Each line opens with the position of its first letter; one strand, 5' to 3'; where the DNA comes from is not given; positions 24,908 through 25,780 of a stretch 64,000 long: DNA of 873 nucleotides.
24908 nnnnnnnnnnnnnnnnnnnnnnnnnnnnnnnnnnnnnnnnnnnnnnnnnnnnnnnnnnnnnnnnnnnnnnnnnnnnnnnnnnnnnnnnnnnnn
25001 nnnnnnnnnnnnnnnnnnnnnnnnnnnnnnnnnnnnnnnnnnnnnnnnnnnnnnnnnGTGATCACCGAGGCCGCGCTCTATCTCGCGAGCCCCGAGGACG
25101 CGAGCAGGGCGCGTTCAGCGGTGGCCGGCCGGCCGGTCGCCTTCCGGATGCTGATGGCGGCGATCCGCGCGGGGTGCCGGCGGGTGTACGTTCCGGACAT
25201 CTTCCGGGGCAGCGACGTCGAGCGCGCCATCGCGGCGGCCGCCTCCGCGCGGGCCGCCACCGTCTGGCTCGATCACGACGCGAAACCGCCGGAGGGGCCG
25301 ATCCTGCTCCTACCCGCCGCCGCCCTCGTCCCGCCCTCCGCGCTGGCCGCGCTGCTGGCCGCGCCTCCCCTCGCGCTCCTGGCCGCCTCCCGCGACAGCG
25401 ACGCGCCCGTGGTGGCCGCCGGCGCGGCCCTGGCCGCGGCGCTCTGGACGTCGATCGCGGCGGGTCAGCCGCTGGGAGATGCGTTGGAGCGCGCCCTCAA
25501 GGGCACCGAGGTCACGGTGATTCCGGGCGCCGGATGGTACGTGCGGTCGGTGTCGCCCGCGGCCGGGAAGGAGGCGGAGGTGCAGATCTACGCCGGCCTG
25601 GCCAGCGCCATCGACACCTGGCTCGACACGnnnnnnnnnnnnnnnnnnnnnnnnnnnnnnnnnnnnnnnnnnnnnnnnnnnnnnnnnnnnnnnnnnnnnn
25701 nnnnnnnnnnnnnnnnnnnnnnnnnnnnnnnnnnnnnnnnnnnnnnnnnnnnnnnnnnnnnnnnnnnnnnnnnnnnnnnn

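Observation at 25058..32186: Two paralogous nucleotidyltransferase-like + CDP-alcohol phosphotransferase fusion proteins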

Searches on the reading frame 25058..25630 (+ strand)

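Call 56: search_protein_families(library=pfam, proteins=[window:25058-25630:+], max_evalue=10)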
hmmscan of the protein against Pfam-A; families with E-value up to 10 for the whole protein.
window:25058-25630:+ (191 aa): 1 family
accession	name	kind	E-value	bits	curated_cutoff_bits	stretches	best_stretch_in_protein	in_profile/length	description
PF13567.11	DUF4131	-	0.26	11.4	31.6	1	85-154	3-69/165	Domain of unknown function (DUF4131)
